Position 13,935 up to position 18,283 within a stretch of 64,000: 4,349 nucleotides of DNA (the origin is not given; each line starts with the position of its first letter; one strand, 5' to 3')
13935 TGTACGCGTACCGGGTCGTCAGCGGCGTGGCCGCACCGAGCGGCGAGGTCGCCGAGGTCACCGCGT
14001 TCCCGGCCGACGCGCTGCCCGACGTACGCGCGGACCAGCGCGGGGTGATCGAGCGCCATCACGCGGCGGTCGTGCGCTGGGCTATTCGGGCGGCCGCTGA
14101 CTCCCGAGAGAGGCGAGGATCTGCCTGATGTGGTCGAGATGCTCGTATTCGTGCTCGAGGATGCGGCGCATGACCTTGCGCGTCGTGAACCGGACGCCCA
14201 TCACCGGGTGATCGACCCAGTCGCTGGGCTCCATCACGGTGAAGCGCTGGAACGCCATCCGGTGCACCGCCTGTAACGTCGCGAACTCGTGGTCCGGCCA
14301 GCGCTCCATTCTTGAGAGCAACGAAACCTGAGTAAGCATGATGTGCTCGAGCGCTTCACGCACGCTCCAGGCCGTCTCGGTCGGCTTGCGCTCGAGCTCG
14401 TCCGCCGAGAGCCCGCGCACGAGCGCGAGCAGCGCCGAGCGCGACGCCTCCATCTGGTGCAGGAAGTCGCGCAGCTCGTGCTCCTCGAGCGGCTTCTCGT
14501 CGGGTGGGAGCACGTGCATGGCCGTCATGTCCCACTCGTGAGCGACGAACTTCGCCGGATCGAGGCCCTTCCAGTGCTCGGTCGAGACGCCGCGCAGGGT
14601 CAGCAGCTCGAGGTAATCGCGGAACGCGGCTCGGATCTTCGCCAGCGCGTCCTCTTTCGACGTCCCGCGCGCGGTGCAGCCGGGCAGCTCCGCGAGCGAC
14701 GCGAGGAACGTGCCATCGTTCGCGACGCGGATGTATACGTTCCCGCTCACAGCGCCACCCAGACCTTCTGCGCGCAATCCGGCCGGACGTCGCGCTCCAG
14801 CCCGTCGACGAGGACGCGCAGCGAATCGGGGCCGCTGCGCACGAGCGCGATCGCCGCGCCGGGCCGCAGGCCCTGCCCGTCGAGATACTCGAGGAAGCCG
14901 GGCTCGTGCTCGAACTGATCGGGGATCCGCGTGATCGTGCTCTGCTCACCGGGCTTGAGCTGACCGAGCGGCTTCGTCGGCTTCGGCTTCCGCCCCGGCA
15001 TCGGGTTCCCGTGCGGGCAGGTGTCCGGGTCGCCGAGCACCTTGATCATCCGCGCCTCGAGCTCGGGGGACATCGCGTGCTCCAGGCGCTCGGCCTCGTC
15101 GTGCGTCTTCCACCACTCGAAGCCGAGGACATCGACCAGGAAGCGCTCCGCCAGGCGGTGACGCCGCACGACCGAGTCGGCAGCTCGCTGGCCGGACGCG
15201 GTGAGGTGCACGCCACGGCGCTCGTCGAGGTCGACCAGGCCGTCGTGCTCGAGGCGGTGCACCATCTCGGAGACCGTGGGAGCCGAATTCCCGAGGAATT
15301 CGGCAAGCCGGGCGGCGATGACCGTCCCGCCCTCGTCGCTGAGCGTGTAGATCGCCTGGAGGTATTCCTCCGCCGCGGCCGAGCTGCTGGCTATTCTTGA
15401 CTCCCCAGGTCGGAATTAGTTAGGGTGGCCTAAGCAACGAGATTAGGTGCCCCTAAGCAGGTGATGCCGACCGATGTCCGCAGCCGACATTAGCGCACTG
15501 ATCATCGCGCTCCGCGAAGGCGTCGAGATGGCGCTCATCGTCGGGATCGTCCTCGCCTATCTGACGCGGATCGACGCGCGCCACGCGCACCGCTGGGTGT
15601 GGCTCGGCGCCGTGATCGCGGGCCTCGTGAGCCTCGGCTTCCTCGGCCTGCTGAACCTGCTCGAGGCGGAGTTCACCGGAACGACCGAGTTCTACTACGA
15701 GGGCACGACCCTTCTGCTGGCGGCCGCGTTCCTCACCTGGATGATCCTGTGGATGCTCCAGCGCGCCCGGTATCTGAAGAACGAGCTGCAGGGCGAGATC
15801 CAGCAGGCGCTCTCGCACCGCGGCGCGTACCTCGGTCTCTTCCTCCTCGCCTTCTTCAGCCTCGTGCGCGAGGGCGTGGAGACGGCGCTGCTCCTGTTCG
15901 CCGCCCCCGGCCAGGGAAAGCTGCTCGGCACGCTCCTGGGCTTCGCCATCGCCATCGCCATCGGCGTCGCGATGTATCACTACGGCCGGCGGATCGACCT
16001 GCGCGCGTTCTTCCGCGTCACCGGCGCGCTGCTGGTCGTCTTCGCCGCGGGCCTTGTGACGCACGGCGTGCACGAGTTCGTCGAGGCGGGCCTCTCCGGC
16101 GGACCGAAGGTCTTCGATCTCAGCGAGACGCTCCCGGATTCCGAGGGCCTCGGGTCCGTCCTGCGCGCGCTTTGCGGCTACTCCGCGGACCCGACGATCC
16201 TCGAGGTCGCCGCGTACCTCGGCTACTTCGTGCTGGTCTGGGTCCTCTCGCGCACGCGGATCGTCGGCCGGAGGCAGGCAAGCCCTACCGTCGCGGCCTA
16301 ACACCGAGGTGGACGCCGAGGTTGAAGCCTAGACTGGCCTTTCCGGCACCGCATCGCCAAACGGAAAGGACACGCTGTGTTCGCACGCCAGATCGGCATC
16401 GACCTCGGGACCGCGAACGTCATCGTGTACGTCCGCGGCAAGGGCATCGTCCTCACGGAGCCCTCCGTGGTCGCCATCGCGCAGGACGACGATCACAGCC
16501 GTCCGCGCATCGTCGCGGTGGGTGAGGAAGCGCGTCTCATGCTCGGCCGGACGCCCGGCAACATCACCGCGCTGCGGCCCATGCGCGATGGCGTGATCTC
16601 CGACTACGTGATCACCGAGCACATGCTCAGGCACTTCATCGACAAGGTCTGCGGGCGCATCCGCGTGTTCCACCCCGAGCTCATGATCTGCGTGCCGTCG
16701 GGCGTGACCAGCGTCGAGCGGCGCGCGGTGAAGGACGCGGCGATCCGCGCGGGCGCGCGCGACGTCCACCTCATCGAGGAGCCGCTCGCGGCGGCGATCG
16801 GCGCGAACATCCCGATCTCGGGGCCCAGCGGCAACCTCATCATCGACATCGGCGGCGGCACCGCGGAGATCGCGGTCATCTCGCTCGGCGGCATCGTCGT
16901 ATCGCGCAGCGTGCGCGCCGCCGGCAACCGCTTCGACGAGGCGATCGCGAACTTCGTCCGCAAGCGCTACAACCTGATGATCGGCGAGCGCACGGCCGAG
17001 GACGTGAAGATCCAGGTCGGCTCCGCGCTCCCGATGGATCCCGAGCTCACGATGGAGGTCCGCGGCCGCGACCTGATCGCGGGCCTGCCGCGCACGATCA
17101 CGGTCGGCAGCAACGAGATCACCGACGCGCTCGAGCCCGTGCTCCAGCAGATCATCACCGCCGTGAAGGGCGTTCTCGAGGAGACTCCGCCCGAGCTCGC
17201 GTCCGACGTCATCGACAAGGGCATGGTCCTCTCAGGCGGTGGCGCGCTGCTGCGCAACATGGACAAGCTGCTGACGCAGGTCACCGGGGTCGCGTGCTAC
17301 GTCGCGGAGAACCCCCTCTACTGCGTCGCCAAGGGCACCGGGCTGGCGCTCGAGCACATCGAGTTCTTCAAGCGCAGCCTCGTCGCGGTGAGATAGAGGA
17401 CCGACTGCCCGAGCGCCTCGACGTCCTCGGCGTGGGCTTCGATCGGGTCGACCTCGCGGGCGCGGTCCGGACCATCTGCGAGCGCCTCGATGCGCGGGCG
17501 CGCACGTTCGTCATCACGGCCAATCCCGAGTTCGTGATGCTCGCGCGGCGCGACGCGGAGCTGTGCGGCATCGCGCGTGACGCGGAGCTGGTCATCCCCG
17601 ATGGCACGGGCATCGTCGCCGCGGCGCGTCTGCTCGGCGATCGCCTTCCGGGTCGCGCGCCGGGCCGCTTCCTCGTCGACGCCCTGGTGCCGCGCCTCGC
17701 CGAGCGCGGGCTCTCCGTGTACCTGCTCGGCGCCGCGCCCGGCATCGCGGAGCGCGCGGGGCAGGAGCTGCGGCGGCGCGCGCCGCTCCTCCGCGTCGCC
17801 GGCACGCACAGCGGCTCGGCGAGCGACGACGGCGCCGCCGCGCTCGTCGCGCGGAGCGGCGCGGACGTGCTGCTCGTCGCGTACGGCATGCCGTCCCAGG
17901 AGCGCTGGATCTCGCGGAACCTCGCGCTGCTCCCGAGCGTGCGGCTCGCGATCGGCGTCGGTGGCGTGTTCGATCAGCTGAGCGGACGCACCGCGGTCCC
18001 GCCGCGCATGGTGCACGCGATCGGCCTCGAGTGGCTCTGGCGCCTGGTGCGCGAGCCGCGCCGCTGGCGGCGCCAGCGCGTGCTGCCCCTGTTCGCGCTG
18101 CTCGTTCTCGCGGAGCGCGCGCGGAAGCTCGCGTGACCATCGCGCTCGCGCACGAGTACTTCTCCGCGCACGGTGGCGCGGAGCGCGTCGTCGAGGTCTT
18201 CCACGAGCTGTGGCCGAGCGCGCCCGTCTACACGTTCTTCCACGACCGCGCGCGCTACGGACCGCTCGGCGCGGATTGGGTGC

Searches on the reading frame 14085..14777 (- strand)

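Call 76: search_protein_families(library=pfam, proteins=[window:14085-14777:-], max_evalue=1e-8)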
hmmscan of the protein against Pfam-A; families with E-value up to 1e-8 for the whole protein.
window:14085-14777:- (231 aa): 1 family
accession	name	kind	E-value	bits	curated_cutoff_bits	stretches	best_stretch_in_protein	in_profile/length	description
PF12867.12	DinB_2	-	2.5e-09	38.1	24.8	0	108-216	1-127/128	DinB superfamily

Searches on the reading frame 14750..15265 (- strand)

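Call 76: search_protein_families(library=pfam, proteins=[window:14750-15265:-], max_evalue=1e-8)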
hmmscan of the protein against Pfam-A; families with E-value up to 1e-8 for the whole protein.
window:14750-15265:- (172 aa): 2 families
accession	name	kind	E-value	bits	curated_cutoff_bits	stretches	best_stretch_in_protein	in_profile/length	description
PF02742.21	Fe_dep_repr_C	-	1.1e-29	102.6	27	1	22-90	1-69/70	Iron dependent repressor, metal binding and dimerisation domain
PF04023.20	FeoA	-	9.7e-11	42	23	1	99-171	2-73/74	FeoA domain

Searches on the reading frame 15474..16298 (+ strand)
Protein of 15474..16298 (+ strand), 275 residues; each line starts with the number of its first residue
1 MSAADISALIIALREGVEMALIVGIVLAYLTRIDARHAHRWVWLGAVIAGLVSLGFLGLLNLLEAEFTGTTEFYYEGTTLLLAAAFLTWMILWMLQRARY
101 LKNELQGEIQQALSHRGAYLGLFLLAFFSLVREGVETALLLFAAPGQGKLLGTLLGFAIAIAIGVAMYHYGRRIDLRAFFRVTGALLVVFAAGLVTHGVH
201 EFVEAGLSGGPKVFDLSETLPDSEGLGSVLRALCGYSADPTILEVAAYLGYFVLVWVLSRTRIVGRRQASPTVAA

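Call 77: search_protein_families(library=pfam, proteins=[window:15474-16298:+], max_evalue=1e-8)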
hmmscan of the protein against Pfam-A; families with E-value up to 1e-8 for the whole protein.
window:15474-16298:+ (275 aa): 1 family
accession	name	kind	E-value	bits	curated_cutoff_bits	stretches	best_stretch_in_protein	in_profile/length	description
PF03239.20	FTR1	-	1.4e-41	143.1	25.3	1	7-257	3-268/284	Iron permease FTR1 family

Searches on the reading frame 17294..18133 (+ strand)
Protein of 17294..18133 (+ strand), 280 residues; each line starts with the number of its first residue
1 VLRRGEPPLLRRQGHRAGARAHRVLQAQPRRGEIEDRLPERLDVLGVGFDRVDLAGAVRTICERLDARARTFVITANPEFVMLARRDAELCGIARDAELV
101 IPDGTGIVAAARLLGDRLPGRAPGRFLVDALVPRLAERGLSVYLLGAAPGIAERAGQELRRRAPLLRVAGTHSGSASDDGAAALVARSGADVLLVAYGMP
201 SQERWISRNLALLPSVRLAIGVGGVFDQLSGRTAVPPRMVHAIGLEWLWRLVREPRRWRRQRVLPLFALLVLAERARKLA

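Call 77: search_protein_families(library=pfam, proteins=[window:17294-18133:+], max_evalue=1e-8)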
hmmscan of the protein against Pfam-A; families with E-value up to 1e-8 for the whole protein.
window:17294-18133:+ (280 aa): 1 family
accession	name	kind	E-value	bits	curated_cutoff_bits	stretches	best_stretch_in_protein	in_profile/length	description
PF03808.19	Glyco_tran_WecG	-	1.7e-50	171.5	27.4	1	97-261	1-167/168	Glycosyl transferase WecG/TagA/CpsF family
